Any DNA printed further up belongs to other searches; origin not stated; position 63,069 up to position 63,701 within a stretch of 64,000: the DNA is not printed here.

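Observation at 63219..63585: Stand-alone single-repeat TBP: half of a TATA-binding protein with its own promoter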

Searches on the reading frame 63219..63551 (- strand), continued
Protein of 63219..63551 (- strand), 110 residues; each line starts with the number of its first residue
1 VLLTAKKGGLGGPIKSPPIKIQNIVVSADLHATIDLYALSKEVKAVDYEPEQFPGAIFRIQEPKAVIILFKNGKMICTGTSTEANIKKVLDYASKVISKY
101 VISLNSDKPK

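Call 28: search_protein_representatives(protein=window:63219-63551:-)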
Query: 110 residues. Proteins with E-value up to 0.001 (for the whole library): 4736; up to 1e-10: 1662; up to 1e-30: 31. The best 150 are listed.
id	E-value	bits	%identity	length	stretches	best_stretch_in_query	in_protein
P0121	2.4e-53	194.9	39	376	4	20-97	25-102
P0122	9.4e-51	186.5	43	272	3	18-92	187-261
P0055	1.1e-43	163.9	82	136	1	9-103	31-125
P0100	6.7e-42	158.1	92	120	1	26-108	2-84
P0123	2.7e-41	156.2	48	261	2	20-98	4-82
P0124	3.0e-41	156.0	48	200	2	20-99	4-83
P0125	1.5e-38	147.3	78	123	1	16-103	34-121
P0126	2.5e-37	143.4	28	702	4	18-100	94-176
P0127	2.5e-37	143.4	47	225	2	21-101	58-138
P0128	3.3e-36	139.8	44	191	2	11-97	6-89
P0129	2.0e-35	137.3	43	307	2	12-98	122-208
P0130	2.8e-35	136.9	69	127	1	11-103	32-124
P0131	7.1e-34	132.3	42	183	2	6-91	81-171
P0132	9.1e-34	132.0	41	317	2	14-97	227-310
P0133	2.1e-33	130.8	39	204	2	6-92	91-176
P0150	1.3e-30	121.9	48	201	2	10-91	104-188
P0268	1.0e-23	99.7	51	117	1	15-102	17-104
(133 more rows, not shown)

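Call 29: list_cluster_members(proteins=[P0123, P0124, P0127, P0128, P0125, P0130, P0268, P0121, P0122, P0150])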
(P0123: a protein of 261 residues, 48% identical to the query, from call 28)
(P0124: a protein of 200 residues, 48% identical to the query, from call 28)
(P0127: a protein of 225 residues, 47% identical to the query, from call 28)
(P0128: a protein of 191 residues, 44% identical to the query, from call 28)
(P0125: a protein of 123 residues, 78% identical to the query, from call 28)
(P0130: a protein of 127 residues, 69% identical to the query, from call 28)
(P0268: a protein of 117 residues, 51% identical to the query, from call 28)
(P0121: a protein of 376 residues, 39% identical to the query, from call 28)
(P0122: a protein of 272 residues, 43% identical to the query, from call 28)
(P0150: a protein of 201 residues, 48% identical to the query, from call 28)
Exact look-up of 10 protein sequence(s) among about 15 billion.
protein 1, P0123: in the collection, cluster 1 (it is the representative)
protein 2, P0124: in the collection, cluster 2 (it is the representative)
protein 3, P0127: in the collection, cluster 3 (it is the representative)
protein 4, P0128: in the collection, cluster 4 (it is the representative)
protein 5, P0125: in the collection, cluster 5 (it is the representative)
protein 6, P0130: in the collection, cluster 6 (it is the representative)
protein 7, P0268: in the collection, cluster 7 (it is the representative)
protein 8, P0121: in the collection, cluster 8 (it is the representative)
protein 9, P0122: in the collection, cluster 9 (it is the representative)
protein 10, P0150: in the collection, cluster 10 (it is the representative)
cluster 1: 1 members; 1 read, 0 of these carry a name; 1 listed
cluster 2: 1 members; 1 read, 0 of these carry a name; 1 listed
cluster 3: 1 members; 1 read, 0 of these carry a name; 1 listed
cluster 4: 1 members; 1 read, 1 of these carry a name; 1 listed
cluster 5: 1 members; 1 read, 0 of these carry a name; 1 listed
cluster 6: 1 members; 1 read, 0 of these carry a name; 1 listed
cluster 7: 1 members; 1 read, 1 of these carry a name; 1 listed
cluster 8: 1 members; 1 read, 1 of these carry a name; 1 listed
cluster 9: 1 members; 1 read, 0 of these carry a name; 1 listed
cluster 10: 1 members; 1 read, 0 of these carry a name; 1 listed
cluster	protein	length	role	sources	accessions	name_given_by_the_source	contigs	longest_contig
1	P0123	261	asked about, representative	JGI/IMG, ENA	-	-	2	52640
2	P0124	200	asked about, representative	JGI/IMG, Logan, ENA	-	-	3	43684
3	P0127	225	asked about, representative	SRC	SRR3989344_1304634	-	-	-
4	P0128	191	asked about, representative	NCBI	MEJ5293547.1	MAG: TATA-box-binding protein [Candidatus Methanosuratincola sp.]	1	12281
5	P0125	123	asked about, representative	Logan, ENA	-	-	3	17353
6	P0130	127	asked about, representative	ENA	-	-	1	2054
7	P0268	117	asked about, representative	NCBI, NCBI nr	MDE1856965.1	MAG: hypothetical protein KGH98_02665 [Candidatus Micrarchaeota archaeon] | hypothetical protein [Candidatus Micrarchaeota archaeon]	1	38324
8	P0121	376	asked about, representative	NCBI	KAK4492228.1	hypothetical protein RD792_003028, partial [Penstemon davidsonii]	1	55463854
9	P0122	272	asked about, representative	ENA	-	-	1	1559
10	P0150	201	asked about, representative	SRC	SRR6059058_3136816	-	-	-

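Call 32: find_homologous_proteins(query=P0268)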
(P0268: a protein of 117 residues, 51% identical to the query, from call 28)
Query P0268 (117 aa): 1783 proteins with E <= 0.001 among 1786 candidates; the best 120 are listed.
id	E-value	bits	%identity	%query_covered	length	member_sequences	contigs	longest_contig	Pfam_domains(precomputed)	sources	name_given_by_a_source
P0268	3.0e-71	255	100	100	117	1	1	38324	PF00352.28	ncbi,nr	ncbi:MAG: hypothetical protein KGH98_02665 [Candidatus Micrarchaeota archaeon]|nr:hypothetical prote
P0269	3.8e-71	254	66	77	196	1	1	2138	PF00352.28,PF11858.15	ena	-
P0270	3.2e-70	251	60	83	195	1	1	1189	PF00352.28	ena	-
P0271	6.3e-69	247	62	77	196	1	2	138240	PF00352.28,PF11858.15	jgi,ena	jgi:transcription initiation factor TFIID TATA-box-binding protein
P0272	4.4e-67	241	59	85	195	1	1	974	PF00352.28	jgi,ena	-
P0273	1.2e-62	227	54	85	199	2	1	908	PF00352.28,PF11858.15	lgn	-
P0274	3.8e-62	225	55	85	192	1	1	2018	PF00352.28,PF11858.15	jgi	jgi:transcription initiation factor TFIID TATA-box-binding protein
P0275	2.3e-61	223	55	85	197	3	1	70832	PF00352.28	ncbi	ncbi:MAG: hypothetical protein QXN37_01715 [Candidatus Anstonellaceae archaeon]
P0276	2.4e-61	223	54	79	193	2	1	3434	PF00352.28,PF11858.15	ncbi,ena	-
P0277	2.8e-61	223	55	79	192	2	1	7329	PF00352.28,PF11858.15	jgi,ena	-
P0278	4.2e-61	222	53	83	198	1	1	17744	PF00352.28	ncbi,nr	ncbi:MAG: TATA-box-binding protein [Candidatus Micrarchaeota archaeon]|nr:TATA-box-binding protein [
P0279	1.2e-60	221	57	74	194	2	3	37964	PF00352.28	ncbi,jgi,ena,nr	ncbi:TATA-box-binding protein [Candidatus Micrarchaeota archaeon]|nr:TATA-box-binding protein [Candi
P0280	1.6e-60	220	53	91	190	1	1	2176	PF00352.28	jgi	jgi:transcription initiation factor TFIID TATA-box-binding protein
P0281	1.6e-60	220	54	80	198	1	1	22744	PF00352.28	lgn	-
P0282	1.7e-60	220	50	93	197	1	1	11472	PF00352.28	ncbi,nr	ncbi:MAG: TATA-box-binding protein [Candidatus Micrarchaeota archaeon]|nr:TATA-box-binding protein [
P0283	2.3e-60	220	52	85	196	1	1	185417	PF00352.28,PF11858.15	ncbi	-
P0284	4.2e-60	219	55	80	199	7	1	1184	PF00352.28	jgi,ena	-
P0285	4.5e-60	219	57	82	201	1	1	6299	PF00352.28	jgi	jgi:transcription initiation factor TFIID TATA-box-binding protein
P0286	7.1e-60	218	52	88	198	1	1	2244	PF00352.28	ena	-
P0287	8.3e-60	218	59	75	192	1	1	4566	PF00352.28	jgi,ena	-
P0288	8.8e-60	218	55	80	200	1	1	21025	PF00352.28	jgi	-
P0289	1.0e-59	218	52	89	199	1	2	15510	PF00352.28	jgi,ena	-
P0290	1.2e-59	217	49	89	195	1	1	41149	PF00352.28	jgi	jgi:transcription initiation factor TFIID TATA-box-binding protein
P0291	1.7e-59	217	53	83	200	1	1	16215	PF00352.28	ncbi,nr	ncbi:MAG: TATA-box-binding protein [Candidatus Micrarchaeota archaeon]|nr:TATA-box-binding protein [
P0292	2.3e-59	216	52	80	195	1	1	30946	PF00352.28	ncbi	-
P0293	2.5e-59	216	54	82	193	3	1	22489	PF00352.28,PF11858.15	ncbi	ncbi:MAG: TATA-box-binding protein [Candidatus Micrarchaeota archaeon]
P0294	3.0e-59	216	53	84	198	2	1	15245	PF00352.28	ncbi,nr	ncbi:MAG: TATA-box-binding protein [Candidatus Micrarchaeota archaeon]|nr:TATA-box-binding protein [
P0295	4.0e-59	216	54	84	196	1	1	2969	PF00352.28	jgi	jgi:transcription initiation factor TFIID TATA-box-binding protein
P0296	4.3e-59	216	56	74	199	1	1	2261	PF00352.28,PF11858.15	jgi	jgi:transcription initiation factor TFIID TATA-box-binding protein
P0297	5.3e-59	215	53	79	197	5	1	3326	PF00352.28,PF11858.15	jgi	jgi:transcription initiation factor TFIID TATA-box-binding protein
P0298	9.9e-59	214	56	80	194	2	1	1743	PF00352.28,PF11858.15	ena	-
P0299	1.0e-58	214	52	88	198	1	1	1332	PF00352.28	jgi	jgi:transcription initiation factor TFIID TATA-box-binding protein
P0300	1.2e-58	214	55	88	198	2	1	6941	PF00352.28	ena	-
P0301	1.4e-58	214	55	80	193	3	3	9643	PF00352.28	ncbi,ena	-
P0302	1.7e-58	214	51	81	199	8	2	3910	PF00352.28,PF11858.15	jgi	-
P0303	1.8e-58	214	54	80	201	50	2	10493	PF00352.28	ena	-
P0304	2.2e-58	213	51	93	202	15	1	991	PF00352.28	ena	-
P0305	2.5e-58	213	53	79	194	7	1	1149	PF00352.28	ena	-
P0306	2.6e-58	213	86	100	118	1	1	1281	PF00352.28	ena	-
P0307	2.7e-58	213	50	92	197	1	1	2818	PF00352.28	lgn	-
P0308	2.8e-58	213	51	85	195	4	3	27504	PF00352.28,PF11858.15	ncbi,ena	-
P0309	4.7e-58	212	54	84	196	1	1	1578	PF00352.28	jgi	jgi:transcription initiation factor TFIID TATA-box-binding protein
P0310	8.0e-58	211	58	84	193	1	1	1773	PF00352.28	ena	-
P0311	8.3e-58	211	54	81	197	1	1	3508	PF00352.28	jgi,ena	-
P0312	9.4e-58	211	53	84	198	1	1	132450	PF00352.28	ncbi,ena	ncbi:MAG: TATA-box-binding protein [Candidatus Micrarchaeia archaeon]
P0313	9.6e-58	211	53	84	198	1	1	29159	PF00352.28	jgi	-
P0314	1.0e-57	211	54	84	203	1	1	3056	PF00352.28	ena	-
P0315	1.1e-57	211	58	82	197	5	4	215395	PF00352.28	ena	-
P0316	1.3e-57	211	52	81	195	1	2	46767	PF00352.28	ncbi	-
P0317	1.6e-57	211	54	80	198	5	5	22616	PF00352.28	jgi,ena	jgi:transcription initiation factor TFIID TATA-box-binding protein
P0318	2.3e-57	210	56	73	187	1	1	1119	PF00352.28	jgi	jgi:transcription initiation factor TFIID TATA-box-binding protein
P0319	2.4e-57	210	51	83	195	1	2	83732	PF00352.28,PF11858.15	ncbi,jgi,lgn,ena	-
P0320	3.5e-57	209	54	83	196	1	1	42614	PF00352.28,PF11858.15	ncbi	ncbi:MAG: TATA box-binding protein [Candidatus Micrarchaeota archaeon]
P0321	4.1e-57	209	57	79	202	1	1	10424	PF00352.28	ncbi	-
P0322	5.1e-57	209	53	80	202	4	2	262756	PF00352.28,PF11858.15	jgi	-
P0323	9.9e-57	208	50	86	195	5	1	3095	PF00352.28,PF11858.15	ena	-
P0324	6.5e-56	205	51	82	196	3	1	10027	PF00352.28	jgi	jgi:transcription initiation factor TFIID TATA-box-binding protein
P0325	7.0e-56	205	54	83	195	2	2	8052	PF00352.28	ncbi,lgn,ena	-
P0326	1.6e-55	204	50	86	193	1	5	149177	PF00352.28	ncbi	ncbi:MAG: TATA-box-binding protein [Candidatus Anstonellales archaeon]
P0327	6.8e-55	202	52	83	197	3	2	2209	PF00352.28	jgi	jgi:transcription initiation factor TFIID TATA-box-binding protein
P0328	8.6e-55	202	52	83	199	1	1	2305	PF00352.28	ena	-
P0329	9.0e-55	202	50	82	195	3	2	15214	PF00352.28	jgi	-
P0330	1.2e-54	201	52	79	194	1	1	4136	PF00352.28,PF11858.15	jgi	-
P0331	1.7e-54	201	53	75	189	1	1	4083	PF00352.28,PF11858.15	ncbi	ncbi:MAG: TATA-box-binding protein [Candidatus Anstonellaceae archaeon]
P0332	2.2e-54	200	51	80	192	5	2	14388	PF00352.28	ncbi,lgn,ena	-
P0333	1.5e-53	198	54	73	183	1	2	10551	PF00352.28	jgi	-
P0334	1.5e-53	198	53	73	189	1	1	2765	PF00352.28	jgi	-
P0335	1.5e-53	198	53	73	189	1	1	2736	PF00352.28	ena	-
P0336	1.9e-53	197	54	73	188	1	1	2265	PF00352.28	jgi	jgi:transcription initiation factor TFIID TATA-box-binding protein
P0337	2.4e-53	197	53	73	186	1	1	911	PF00352.28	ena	-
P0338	3.2e-53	197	51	73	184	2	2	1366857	PF00352.28,PF11858.15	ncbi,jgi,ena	-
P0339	3.3e-53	197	54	73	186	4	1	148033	PF00352.28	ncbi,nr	ncbi:MAG: TATA-box-binding protein [Candidatus ainarchaeum sp.]|nr:TATA-box-binding protein [Candida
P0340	4.6e-53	196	58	78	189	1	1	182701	PF00352.28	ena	-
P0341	4.9e-53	196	53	77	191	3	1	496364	PF00352.28,PF11858.15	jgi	-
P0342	6.3e-53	196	52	73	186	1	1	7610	PF00352.28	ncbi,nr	ncbi:TATA-box-binding protein [Candidatus Micrarchaeota archaeon]|nr:TATA-box-binding protein [Candi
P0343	1.1e-52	195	53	79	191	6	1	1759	PF00352.28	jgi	jgi:transcription initiation factor TFIID TATA-box-binding protein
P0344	1.1e-52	195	58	71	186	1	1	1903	PF00352.28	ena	-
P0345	1.5e-52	194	58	73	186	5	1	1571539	PF00352.28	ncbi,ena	-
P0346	1.6e-52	194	61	68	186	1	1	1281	PF00352.28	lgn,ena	-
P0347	2.1e-52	194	54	73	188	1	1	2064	PF00352.28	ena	-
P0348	2.7e-52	194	51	73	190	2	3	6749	PF00352.28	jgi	-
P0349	2.9e-52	194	55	74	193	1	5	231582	PF00352.28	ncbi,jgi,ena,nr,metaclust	ncbi:TATA-box-binding protein [Candidatus Micrarchaeota archaeon CG11_big_fil_rev_8_21_14_0_20_47_5]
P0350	3.5e-52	193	49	73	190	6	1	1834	PF00352.28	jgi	-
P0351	4.2e-52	193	54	73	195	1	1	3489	PF00352.28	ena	-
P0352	4.7e-52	193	50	79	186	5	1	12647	PF00352.28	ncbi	-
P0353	4.9e-52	193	54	78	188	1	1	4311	PF00352.28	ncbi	-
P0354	6.5e-52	192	56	69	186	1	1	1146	PF00352.28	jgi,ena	-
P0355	6.6e-52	192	58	71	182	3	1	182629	PF00352.28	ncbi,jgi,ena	-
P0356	7.2e-52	192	52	73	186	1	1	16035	PF00352.28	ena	-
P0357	7.5e-52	192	57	69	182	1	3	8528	PF00352.28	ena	-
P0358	8.3e-52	192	55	70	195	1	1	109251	PF00352.28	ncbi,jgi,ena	-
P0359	1.0e-51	192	49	76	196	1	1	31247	PF00352.28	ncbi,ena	-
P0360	1.2e-51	192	49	75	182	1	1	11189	PF00352.28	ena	-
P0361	1.2e-51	192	49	75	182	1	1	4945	PF00352.28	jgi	-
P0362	1.2e-51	192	51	73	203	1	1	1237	PF00352.28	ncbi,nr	ncbi:TPA: TATA-box-binding protein [Candidatus Micrarchaeota archaeon]|nr:TATA-box-binding protein [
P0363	1.2e-51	192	51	73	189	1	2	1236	PF00352.28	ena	-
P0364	1.5e-51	191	51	75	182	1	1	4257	PF00352.28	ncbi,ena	ncbi:MAG: TATA-box-binding protein [Candidatus Micrarchaeia archaeon]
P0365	1.5e-51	191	51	75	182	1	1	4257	PF00352.28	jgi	-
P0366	2.0e-51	191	49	76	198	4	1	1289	PF00352.28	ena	-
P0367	2.2e-51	191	55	73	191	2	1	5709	PF00352.28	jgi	jgi:transcription initiation factor TFIID TATA-box-binding protein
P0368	2.4e-51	191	49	80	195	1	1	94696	PF00352.28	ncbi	-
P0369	2.4e-51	191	53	74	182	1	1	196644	PF00352.28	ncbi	-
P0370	2.5e-51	191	55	72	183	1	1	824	PF00352.28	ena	-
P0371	2.9e-51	190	47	80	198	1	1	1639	PF00352.28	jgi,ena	-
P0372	3.1e-51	190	51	73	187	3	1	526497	PF00352.28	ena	-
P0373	3.1e-51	190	52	73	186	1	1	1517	PF00352.28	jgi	-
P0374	3.1e-51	190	52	73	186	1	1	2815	PF00352.28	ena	-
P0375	3.2e-51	190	52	73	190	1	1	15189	PF00352.28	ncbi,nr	ncbi:TATA-box-binding protein [Candidatus Micrarchaeota archaeon]|nr:TATA-box-binding protein [Candi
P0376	3.2e-51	190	53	71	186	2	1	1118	PF00352.28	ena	-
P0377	3.3e-51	190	63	72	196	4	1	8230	PF00352.28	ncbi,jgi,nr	ncbi:MAG: TATA-box-binding protein [Candidatus Diapherotrites archaeon]|nr:TATA-box-binding protein 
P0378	3.3e-51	190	52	79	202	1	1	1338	PF00352.28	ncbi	-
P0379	3.3e-51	190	52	74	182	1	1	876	PF00352.28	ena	-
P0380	3.4e-51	190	53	73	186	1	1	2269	PF00352.28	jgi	jgi:transcription initiation factor TFIID TATA-box-binding protein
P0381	3.8e-51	190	65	72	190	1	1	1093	PF00352.28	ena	-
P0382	4.1e-51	190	64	72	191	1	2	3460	PF00352.28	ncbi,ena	-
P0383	4.1e-51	190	55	78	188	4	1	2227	PF00352.28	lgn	-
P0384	4.2e-51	190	52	73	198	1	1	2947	PF00352.28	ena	-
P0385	4.3e-51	190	52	73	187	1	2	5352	PF00352.28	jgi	-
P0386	4.3e-51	190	52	73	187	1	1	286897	PF00352.28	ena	-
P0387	4.3e-51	190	52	72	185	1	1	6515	PF00352.28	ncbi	-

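Call 33: predict_structure(alignment_id=A1)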
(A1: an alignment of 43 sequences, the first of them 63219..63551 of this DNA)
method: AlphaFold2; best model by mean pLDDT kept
length: 110 residues; sequences in the alignment: 43
mean_pLDDT: 52.9   pTM: 0.38
mean pLDDT of the five models: 52.9, 50.9, 50.8, 50.4, 46.2
residues with pLDDT >= 90: 0; 70-90: 31; 50-70: 17; < 50: 62
segments of 3 or more residues with pLDDT < 50: 1-53, 102-110
pLDDT, mean of each block of 10 residues (from residue 1): 39 41 28 41 43 61 72 70 75 70 44
secondary structure, 60 per line:
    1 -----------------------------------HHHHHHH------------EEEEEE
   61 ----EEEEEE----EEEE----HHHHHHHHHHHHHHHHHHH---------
elements in order: H36-42 E55-60 E65-70 E75-78 H83-101

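Call 34: list_cluster_members(proteins=[P0278, P0279, P0282, P0291, P0293, P0294, P0312, P0320, P0342, P0375])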
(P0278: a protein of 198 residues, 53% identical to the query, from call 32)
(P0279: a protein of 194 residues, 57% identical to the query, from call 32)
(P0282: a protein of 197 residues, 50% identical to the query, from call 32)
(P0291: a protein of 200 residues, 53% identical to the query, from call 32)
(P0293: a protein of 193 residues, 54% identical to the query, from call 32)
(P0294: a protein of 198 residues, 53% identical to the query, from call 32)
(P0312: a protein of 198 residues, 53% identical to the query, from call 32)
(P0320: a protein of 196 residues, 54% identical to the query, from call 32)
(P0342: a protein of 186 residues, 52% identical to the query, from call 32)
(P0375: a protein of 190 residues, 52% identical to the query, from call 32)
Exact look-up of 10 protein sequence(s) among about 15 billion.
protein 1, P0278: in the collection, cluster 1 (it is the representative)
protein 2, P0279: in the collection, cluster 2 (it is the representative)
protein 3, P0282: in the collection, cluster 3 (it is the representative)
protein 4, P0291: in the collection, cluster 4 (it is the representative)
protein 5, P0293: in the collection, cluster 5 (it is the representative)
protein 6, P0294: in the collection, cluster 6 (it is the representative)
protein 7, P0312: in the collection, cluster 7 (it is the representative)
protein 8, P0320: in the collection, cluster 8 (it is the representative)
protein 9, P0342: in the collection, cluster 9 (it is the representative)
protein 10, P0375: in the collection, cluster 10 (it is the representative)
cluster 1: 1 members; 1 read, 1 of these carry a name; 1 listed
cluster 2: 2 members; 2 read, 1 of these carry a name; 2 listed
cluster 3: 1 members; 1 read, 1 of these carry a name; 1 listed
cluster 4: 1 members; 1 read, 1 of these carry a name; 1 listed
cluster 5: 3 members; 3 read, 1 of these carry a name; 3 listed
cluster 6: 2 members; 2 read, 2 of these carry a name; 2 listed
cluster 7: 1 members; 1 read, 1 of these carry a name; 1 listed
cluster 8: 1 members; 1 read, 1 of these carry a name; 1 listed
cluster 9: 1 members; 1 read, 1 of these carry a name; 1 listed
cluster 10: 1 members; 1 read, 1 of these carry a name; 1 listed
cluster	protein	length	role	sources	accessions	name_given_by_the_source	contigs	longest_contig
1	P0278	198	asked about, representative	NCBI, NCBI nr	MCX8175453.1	MAG: TATA-box-binding protein [Candidatus Micrarchaeota archaeon] | TATA-box-binding protein [Candidatus Micrarchaeota archaeon]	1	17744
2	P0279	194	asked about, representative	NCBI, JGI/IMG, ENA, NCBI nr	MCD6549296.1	TATA-box-binding protein [Candidatus Micrarchaeota archaeon]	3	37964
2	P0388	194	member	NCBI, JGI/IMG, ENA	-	-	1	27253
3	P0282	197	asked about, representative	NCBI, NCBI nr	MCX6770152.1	MAG: TATA-box-binding protein [Candidatus Micrarchaeota archaeon] | TATA-box-binding protein [Candidatus Micrarchaeota archaeon]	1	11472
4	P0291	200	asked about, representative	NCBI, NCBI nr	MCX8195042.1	MAG: TATA-box-binding protein [Candidatus Micrarchaeota archaeon] | TATA-box-binding protein [Candidatus Micrarchaeota archaeon]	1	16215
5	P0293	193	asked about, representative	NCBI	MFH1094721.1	MAG: TATA-box-binding protein [Candidatus Micrarchaeota archaeon]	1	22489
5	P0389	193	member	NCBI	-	-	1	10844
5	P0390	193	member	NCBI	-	-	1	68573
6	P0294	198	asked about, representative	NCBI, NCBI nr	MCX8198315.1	MAG: TATA-box-binding protein [Candidatus Micrarchaeota archaeon] | TATA-box-binding protein [Candidatus Micrarchaeota archaeon]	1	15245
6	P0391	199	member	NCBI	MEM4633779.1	MAG: TATA-box-binding protein [Candidatus Anstonellaceae archaeon]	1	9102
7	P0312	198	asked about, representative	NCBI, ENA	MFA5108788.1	MAG: TATA-box-binding protein [Candidatus Micrarchaeia archaeon]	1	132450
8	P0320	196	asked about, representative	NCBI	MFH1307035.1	MAG: TATA box-binding protein [Candidatus Micrarchaeota archaeon]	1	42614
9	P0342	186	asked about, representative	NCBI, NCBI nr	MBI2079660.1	TATA-box-binding protein [Candidatus Micrarchaeota archaeon]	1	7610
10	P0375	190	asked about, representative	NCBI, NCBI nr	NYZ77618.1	TATA-box-binding protein [Candidatus Micrarchaeota archaeon]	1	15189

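Call 36: find_encoding_contigs(protein=P0326, flank=10000, max_places=1)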
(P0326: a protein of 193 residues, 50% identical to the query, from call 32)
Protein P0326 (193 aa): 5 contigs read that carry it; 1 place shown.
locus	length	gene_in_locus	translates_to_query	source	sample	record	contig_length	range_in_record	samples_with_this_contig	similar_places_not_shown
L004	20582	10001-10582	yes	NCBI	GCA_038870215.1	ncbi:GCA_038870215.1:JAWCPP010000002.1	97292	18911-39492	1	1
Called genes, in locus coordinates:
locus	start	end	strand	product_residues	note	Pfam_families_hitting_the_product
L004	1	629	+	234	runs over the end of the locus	-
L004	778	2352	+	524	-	PF03483:B3_4 (weak), PF03484:B5, PF17759:tRNA_synthFbeta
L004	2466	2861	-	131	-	PF18894:PhageMetallopep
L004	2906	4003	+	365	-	PF01926:MMR_HSR1, PF02421:FeoB_N, PF16897:MMR_HSR1_Xtn, PF02824:TGS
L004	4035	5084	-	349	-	-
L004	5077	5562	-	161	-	PF01613:Flavin_Reduct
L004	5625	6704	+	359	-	-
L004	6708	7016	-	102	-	-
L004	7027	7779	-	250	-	PF00398:RrnaAD, PF05175:MTS (weak)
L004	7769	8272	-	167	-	-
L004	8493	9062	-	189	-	PF04919:DUF655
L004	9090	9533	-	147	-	PF03874:RNA_pol_Rpb4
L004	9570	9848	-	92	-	PF01157:Ribosomal_L21e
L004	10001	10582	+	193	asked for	PF00352:TBP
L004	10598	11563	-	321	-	PF01207:Dus, PF01180:DHO_dh (faint)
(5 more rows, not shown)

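Call 37: find_encoding_contigs(protein=P0268, flank=10000, max_places=2)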
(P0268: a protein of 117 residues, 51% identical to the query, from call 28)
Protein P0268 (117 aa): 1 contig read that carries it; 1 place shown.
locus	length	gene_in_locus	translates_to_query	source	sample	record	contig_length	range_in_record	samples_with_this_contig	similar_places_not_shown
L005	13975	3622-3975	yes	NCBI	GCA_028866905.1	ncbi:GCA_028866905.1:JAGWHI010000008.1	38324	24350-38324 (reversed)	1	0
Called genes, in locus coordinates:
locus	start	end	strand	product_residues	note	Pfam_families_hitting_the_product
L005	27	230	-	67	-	PF07927:HicA_toxin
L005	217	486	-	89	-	-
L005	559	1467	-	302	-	PF20030:bpMoxR, PF00004:AAA (weak), PF07726:AAA_3, PF07728:AAA_5, PF17863:AAA_lid_2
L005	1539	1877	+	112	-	PF03874:RNA_pol_Rpb4 (faint)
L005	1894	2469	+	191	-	PF04919:DUF655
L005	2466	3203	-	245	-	-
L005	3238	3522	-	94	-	PF01157:Ribosomal_L21e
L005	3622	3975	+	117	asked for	PF00352:TBP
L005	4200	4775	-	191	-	PF01135:PCMT (faint), PF08704:GCD14, PF13489:Methyltransf_23 (faint), PF13847:Methyltransf_31, PF08241:Methyltransf_11, PF13649:Methyltransf_25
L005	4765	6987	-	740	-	PF01751:Toprim, PF01131:Topoisom_bac, PF01396:Zn_ribbon_Top1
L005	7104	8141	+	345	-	-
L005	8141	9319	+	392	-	PF01180:DHO_dh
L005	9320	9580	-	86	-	-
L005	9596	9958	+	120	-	PF00892:EamA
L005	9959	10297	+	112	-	-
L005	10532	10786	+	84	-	PF01938:TRAM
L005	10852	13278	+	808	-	PF00133:tRNA-synt_1, PF09334:tRNA-synt_1g, PF08264:Anticodon_1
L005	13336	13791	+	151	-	PF08069:Ribosomal_S13_N, PF00312:Ribosomal_S15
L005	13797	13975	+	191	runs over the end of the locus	PF01015:Ribosomal_S3Ae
